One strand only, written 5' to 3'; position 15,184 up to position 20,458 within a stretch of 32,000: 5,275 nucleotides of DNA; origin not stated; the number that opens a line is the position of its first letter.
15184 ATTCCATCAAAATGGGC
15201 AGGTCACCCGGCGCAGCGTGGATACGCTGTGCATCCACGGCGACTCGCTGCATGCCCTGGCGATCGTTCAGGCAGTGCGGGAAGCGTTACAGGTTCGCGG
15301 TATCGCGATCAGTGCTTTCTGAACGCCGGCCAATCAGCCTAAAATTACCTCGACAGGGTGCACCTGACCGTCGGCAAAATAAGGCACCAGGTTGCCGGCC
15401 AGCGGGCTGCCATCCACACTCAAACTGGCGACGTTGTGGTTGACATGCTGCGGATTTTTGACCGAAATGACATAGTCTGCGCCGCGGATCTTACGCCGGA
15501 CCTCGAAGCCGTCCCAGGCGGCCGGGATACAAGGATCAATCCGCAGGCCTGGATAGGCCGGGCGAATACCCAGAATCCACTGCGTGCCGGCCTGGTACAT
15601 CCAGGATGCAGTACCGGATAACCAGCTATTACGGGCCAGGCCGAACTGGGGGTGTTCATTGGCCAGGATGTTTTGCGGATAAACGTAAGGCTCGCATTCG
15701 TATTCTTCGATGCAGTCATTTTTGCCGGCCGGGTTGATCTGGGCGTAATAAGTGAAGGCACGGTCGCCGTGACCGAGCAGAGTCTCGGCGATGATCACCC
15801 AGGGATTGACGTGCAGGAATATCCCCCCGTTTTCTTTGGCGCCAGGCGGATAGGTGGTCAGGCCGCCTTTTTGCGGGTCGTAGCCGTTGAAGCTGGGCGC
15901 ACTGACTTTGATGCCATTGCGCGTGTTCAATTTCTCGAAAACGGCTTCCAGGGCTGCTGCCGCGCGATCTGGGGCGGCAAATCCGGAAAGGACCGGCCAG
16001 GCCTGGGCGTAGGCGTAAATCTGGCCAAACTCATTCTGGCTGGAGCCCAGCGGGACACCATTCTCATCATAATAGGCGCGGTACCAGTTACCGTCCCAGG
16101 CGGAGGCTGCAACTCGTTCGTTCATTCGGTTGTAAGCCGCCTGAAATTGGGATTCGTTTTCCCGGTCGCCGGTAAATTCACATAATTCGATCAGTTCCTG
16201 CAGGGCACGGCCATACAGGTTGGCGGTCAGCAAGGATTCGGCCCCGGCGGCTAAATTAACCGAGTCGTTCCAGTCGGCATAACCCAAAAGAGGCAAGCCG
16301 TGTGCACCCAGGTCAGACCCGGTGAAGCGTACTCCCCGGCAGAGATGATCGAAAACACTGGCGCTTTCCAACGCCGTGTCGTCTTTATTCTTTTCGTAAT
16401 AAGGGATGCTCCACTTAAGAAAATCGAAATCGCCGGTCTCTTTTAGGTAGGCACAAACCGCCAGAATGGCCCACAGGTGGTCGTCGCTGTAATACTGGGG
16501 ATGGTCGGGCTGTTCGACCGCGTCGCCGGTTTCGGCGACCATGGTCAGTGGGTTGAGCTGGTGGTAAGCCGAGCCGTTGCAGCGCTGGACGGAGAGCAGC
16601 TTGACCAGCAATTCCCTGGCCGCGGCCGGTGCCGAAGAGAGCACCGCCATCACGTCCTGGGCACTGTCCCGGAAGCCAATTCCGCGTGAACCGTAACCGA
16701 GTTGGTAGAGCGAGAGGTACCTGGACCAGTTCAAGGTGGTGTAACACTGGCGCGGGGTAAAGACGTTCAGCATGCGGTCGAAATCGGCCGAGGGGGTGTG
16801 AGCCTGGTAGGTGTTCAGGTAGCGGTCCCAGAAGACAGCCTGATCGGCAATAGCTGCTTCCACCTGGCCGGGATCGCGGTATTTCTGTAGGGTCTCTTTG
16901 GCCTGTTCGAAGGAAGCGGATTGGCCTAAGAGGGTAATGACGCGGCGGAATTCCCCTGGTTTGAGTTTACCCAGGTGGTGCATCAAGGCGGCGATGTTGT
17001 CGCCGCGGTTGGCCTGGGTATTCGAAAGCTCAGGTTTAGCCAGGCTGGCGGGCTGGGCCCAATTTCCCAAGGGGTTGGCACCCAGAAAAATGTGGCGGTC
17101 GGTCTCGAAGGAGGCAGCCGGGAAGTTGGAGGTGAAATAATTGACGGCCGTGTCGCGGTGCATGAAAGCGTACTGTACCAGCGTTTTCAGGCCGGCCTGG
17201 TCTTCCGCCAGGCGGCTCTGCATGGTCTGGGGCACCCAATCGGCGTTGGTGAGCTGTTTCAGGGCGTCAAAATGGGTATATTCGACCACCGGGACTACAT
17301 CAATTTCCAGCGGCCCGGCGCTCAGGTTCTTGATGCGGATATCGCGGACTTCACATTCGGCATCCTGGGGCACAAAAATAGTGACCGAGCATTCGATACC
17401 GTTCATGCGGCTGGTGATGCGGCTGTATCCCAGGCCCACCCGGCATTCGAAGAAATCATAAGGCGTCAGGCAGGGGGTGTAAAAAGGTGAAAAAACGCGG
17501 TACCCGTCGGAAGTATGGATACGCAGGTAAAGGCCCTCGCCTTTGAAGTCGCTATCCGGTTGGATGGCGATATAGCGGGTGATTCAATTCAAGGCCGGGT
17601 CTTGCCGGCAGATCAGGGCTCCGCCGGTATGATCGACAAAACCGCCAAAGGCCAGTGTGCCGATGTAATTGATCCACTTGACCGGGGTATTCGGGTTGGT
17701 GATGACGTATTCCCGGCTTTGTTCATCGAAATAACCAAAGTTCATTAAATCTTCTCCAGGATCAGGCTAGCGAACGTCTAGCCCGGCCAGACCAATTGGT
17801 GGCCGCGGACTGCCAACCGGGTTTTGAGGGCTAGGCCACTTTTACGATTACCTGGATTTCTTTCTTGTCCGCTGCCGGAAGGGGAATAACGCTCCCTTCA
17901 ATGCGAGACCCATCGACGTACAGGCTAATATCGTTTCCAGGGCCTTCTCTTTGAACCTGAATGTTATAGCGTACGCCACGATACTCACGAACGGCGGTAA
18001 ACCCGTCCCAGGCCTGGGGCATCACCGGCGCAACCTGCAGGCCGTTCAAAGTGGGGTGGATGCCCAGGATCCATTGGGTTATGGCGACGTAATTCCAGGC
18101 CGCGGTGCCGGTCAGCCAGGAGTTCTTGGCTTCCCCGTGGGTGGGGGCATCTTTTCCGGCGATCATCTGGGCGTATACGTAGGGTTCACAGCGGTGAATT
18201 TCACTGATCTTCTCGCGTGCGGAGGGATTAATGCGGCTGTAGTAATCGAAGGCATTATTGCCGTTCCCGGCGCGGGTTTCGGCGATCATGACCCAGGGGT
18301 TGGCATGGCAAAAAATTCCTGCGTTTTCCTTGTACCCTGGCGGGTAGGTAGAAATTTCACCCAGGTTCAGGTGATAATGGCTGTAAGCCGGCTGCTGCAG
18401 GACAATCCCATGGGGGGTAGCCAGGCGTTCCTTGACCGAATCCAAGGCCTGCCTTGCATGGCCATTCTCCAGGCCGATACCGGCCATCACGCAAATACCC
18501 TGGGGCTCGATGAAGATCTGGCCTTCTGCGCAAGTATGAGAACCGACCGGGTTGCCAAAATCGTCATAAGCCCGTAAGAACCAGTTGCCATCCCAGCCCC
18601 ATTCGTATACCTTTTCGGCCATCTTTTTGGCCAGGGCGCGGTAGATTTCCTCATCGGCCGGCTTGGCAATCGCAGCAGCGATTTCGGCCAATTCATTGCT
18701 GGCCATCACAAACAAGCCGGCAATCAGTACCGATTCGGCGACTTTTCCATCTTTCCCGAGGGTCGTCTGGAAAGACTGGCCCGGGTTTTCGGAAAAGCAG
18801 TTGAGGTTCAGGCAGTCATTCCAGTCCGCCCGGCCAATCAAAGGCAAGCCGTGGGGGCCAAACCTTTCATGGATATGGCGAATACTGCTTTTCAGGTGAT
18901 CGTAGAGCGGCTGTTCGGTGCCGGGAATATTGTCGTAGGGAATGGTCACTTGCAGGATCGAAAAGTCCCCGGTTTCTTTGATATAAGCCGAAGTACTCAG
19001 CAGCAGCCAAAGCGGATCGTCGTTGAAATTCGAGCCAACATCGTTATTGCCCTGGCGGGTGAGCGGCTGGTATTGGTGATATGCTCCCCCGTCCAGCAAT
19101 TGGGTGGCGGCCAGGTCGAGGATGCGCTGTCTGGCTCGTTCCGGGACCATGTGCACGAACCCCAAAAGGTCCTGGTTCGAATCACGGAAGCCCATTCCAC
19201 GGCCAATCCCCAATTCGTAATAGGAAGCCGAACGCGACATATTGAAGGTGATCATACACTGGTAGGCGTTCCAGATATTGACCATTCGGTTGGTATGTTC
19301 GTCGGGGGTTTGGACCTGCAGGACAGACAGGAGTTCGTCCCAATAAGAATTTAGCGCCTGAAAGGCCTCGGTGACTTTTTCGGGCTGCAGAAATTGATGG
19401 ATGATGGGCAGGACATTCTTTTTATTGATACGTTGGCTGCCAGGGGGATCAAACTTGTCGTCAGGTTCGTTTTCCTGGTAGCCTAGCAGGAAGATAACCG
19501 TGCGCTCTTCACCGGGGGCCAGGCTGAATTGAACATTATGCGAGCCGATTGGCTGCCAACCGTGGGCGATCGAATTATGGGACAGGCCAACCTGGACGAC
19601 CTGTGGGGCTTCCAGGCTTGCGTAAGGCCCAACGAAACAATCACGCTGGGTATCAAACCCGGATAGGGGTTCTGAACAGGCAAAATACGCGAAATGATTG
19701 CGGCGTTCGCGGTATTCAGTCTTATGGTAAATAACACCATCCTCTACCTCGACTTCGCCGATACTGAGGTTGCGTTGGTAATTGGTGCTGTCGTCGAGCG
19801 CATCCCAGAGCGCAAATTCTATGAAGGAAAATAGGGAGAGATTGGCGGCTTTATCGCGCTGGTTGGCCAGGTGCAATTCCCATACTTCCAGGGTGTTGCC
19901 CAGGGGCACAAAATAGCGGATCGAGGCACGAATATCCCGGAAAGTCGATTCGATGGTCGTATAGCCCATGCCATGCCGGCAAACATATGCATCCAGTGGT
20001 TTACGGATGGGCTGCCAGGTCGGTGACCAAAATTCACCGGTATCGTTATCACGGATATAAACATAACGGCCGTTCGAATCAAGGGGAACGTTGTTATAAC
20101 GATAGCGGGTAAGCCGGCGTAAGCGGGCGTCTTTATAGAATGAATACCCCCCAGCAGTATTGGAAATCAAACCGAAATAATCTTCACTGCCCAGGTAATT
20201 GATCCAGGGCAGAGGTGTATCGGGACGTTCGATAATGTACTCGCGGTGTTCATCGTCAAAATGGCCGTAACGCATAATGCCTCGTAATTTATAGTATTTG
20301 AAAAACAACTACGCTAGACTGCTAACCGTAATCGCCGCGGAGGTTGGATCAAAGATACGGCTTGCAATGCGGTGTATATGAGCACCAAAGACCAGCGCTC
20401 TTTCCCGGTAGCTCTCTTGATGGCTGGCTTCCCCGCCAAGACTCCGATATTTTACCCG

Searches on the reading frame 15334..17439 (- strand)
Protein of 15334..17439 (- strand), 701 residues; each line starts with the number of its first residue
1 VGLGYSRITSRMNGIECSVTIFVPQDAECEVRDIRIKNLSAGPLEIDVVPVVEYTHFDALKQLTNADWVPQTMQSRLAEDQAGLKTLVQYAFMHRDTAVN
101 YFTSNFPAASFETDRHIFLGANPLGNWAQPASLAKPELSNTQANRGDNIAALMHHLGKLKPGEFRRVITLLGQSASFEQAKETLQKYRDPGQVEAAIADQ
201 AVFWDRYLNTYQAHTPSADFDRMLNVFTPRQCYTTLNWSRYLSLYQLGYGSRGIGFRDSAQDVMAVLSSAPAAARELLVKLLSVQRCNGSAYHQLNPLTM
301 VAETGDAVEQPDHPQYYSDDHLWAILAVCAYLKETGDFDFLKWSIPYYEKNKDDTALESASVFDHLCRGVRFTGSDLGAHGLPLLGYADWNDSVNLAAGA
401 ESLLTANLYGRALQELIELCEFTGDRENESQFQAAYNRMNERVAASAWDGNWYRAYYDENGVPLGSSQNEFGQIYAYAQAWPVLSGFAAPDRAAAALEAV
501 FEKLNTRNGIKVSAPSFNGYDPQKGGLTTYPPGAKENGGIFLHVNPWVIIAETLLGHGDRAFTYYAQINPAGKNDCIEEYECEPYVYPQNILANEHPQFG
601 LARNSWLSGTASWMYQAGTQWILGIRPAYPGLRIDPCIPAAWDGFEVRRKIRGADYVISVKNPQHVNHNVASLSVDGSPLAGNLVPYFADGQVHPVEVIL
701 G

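Call 26: search_protein_families(library=pfam, proteins=[window:15334-17439:-], max_evalue=0.00001)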
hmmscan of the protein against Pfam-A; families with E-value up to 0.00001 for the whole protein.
window:15334-17439:- (701 aa): 2 families
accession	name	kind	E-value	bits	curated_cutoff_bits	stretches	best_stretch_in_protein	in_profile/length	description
PF17167.11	Glyco_hydro_94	-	2.8e-124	415.5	27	1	203-624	1-420/420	Glycosyl hydrolase 94 superfamily, catalytic domain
PF06165.18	GH94_b-supersand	-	7.3e-32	111.3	23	1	2-172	83-251/251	Glycosyl hydrolase 94, supersandwich domain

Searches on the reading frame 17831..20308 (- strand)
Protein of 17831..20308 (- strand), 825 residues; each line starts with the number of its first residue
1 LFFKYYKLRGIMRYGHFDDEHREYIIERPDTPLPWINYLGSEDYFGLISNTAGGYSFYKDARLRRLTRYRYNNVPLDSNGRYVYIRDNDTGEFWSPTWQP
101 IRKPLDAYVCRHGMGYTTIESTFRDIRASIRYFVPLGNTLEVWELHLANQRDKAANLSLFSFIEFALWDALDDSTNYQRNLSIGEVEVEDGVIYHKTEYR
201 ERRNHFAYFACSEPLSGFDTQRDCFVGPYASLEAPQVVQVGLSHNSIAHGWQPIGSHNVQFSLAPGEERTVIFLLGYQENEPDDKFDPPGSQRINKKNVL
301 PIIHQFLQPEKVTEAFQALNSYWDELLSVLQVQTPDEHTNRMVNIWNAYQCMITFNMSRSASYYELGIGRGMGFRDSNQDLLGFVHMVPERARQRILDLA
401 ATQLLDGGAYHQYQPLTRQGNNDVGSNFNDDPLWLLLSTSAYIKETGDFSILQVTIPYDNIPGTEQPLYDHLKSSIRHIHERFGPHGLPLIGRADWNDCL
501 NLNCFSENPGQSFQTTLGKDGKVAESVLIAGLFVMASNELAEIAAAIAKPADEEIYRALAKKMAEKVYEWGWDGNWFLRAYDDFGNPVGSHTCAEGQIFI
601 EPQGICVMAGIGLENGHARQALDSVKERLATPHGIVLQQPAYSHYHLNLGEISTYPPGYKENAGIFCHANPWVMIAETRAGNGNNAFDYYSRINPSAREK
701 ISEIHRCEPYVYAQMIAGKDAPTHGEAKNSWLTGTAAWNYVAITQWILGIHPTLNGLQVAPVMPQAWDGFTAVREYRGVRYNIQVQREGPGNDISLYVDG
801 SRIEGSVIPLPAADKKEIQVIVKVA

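Call 26: search_protein_families(library=pfam, proteins=[window:17831-20308:-], max_evalue=0.00001)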
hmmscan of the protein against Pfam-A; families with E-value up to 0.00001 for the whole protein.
window:17831-20308:- (825 aa): 2 families
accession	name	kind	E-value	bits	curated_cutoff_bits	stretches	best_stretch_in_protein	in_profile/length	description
PF17167.11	Glyco_hydro_94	-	2.4e-164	547.5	27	1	322-749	1-420/420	Glycosyl hydrolase 94 superfamily, catalytic domain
PF06165.18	GH94_b-supersand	-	2e-87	293.2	23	1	32-276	1-251/251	Glycosyl hydrolase 94, supersandwich domain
